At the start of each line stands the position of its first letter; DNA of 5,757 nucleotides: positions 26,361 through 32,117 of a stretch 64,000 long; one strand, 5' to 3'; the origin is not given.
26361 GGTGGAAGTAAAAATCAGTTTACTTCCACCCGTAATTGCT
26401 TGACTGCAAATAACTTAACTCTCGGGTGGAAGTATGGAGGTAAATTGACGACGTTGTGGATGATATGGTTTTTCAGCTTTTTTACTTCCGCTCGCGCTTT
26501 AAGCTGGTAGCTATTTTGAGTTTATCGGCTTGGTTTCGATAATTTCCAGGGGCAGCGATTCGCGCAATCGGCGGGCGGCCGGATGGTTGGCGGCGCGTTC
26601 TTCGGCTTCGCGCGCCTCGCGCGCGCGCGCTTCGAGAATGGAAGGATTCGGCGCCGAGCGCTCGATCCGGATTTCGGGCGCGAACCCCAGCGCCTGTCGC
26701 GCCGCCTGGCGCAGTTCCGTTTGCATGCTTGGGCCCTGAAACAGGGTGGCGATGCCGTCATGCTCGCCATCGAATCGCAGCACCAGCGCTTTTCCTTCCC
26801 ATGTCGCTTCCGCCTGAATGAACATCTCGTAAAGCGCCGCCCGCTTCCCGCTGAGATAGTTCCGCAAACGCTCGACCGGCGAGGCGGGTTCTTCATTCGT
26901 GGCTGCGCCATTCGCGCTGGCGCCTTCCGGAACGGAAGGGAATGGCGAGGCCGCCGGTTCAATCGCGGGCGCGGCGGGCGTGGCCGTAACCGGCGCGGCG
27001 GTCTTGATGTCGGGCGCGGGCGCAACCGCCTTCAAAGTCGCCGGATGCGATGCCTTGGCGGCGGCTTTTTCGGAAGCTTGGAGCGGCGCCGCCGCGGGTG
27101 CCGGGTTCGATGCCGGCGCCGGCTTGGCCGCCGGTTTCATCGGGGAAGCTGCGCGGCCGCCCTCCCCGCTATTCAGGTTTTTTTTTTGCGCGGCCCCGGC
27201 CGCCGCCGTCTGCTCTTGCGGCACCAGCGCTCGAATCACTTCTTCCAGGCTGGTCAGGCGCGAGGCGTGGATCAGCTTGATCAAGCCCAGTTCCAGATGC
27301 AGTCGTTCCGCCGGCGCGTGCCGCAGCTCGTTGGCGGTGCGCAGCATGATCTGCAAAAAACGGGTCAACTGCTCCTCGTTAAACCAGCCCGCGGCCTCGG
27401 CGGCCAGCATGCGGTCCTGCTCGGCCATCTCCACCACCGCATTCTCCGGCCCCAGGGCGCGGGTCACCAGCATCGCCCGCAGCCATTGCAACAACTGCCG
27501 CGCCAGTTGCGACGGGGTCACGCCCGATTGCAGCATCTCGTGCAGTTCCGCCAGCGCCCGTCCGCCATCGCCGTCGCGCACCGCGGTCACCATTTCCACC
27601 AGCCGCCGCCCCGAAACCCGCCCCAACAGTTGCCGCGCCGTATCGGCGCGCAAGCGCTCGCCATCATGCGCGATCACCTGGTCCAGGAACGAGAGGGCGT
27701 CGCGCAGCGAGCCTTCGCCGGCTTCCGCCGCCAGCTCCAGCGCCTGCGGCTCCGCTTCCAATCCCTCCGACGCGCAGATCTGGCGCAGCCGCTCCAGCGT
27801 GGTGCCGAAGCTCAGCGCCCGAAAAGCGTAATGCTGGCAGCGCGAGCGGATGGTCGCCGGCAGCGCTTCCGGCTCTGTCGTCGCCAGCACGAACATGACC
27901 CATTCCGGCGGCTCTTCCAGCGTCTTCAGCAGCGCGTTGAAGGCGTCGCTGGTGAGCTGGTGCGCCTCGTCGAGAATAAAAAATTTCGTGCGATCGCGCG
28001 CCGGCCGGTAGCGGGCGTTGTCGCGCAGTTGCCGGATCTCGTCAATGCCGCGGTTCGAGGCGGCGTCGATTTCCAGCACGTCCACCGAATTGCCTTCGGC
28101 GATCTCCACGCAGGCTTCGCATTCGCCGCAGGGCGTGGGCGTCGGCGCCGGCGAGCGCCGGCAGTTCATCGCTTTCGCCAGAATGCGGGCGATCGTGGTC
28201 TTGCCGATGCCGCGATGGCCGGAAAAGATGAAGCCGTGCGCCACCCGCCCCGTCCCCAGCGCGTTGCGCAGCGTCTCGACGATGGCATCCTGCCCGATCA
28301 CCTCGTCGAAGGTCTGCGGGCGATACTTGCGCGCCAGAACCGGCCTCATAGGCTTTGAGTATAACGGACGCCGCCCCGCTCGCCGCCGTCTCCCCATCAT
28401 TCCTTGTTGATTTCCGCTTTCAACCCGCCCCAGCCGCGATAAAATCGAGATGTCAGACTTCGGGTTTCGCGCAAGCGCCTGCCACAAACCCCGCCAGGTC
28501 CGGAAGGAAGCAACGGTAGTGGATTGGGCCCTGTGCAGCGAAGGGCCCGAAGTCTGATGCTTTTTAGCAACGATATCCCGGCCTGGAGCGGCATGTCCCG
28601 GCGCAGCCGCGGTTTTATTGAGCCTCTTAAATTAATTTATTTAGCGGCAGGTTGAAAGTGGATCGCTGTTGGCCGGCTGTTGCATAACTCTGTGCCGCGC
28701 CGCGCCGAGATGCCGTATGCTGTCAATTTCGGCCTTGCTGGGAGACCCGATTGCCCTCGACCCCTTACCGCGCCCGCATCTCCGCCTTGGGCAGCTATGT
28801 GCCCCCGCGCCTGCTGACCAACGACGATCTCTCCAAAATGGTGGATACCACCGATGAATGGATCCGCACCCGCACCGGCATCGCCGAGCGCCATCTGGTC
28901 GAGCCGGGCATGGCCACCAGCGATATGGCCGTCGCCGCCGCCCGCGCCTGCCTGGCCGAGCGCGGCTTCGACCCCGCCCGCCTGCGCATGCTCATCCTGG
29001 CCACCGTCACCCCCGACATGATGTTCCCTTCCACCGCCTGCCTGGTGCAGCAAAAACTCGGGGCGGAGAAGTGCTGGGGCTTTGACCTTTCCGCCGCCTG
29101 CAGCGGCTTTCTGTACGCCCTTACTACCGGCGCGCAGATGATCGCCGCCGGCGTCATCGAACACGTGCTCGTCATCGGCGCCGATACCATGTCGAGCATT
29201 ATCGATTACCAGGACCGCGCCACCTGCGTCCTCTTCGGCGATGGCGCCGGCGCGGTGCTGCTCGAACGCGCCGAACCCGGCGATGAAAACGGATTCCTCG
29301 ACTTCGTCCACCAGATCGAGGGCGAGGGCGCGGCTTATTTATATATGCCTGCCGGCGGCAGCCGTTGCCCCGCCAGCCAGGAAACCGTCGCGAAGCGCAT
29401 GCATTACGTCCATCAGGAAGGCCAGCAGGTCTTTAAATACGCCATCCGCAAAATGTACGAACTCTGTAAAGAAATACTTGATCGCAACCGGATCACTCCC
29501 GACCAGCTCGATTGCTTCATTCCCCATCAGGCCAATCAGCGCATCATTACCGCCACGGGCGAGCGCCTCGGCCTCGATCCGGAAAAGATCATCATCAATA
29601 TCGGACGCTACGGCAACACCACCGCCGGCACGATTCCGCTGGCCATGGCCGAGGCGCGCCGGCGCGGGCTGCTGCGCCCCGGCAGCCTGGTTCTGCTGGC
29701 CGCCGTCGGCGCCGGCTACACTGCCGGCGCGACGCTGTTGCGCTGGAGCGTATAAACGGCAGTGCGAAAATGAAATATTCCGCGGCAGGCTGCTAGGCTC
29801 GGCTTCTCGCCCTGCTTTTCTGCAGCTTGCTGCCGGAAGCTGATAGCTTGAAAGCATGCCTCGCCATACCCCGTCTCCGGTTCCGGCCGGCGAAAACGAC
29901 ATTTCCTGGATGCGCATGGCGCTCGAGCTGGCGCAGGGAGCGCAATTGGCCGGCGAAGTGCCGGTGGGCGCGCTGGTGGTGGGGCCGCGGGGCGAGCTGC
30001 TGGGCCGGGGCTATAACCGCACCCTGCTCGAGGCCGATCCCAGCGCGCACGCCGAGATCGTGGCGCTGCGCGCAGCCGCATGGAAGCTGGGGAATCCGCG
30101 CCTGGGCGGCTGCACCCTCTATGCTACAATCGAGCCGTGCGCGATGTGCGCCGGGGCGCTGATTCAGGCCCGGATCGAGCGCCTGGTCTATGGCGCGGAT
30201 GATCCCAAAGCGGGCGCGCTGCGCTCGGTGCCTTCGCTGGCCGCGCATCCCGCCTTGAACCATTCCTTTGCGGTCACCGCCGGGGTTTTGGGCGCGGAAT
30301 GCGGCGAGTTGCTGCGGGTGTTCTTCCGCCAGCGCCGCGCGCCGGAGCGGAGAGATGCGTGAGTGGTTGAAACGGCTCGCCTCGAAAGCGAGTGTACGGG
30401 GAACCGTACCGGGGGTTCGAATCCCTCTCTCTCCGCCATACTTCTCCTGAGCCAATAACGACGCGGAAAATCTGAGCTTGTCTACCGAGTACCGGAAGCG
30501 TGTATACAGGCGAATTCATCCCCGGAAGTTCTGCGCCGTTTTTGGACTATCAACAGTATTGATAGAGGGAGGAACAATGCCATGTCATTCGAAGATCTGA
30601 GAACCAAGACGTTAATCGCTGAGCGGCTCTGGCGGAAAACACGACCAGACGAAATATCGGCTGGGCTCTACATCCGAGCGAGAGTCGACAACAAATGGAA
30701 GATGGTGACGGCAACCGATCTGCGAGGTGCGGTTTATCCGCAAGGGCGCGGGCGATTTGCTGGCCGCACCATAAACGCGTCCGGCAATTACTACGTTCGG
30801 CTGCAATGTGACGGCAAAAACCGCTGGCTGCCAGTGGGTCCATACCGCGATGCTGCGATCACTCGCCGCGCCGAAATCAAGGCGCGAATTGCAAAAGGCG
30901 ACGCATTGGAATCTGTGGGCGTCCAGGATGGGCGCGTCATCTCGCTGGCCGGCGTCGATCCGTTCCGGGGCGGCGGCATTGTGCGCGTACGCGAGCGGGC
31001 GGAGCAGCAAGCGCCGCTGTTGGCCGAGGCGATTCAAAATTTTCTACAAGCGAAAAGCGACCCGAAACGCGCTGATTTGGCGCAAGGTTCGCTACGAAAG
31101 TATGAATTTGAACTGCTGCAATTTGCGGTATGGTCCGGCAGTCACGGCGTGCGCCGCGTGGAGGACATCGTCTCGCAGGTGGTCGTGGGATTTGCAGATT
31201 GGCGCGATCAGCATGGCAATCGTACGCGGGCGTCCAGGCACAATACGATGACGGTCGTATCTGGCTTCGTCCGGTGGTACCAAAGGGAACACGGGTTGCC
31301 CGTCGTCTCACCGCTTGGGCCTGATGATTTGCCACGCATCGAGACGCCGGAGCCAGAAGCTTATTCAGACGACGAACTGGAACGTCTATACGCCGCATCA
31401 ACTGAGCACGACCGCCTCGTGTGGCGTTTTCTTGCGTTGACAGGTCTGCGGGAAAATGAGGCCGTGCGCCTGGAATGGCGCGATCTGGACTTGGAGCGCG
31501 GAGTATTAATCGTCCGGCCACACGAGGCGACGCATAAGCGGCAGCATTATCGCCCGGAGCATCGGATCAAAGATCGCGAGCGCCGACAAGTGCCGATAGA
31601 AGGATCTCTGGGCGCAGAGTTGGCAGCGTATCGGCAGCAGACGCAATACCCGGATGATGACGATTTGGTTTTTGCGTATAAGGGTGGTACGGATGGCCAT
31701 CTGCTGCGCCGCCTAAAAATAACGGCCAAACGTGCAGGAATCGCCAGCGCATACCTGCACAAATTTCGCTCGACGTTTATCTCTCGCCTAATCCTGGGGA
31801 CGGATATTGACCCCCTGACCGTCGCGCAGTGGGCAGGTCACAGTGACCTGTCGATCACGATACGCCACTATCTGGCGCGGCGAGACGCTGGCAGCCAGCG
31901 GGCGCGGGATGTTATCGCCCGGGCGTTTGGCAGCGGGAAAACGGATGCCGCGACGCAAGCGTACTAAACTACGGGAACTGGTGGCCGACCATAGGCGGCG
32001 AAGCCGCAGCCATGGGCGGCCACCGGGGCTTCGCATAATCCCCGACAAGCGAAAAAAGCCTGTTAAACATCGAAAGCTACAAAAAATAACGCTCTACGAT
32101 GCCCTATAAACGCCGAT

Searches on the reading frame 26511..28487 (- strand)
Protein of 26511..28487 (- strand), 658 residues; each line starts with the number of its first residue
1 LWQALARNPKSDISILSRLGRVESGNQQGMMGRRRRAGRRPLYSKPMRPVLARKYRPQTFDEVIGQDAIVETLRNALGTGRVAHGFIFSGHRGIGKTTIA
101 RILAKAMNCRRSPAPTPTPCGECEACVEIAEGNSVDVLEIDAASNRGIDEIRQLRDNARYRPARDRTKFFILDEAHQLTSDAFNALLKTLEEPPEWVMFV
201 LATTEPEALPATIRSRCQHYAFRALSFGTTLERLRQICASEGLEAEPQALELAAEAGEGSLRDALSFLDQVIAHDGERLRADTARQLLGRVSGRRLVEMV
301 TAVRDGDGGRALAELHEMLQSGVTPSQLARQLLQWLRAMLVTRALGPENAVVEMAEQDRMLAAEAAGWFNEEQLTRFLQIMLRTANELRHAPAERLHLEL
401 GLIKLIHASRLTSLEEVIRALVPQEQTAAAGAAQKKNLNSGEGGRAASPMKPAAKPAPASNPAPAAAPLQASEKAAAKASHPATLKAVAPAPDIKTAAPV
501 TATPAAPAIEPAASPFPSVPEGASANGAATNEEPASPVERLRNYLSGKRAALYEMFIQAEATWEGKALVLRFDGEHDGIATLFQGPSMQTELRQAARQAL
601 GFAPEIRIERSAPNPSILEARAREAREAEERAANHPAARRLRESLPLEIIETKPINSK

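Call 87: find_related_loci(query=window:26511-28487:-, collection=genome_contigs, flank=500)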
Query window:26511-28487:- (658 aa) in genome_contigs; peptide patterns used: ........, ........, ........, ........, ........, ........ (x = any residue, [..] = any of these).
262 stretches matched a pattern; 2 encode a relative of the query (tblastn E <= 1e-3); 2 distinct loci.
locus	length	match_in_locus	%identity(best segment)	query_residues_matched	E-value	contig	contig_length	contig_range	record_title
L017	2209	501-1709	82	41-442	0e+0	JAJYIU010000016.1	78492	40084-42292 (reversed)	MAG: Acidobacteria bacterium isolate DBS2-1.bin132 NODE_532_length_78492_cov_3.580195, whole genome shotgun sequence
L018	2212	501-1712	46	41-462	5e-112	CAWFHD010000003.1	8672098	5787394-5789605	MAG: uncultured Solibacteraceae bacterium isolate MFD04967.bin.1.230 genome assembly, contig: contig_6177, whole genome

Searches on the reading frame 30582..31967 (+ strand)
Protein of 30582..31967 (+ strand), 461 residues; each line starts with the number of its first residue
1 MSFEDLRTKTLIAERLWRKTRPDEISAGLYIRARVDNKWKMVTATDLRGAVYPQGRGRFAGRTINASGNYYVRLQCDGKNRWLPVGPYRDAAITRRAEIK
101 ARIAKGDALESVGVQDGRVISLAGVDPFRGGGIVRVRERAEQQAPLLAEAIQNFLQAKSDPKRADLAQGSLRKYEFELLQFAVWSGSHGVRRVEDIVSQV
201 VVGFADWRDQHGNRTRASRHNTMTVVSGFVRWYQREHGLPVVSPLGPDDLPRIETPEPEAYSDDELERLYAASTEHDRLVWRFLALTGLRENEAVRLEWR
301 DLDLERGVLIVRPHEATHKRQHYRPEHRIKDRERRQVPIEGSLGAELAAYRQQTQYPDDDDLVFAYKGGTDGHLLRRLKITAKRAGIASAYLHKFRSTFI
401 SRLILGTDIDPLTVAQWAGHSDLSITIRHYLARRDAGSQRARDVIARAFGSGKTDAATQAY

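Call 8: search_protein_families(library=pfam, proteins=[window:30582-31967:+], max_evalue=0.01)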
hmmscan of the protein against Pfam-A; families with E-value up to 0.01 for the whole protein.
window:30582-31967:+ (461 aa): 2 families
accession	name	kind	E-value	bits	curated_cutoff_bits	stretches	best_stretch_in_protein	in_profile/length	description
PF00589.27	Phage_integrase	-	2.4e-19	70.2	27.1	1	263-434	5-169/172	Phage integrase family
PF02899.23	Phage_int_SAM_1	-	0.0026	18.4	22.3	1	165-236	13-82/83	Phage integrase, N-terminal SAM-like domain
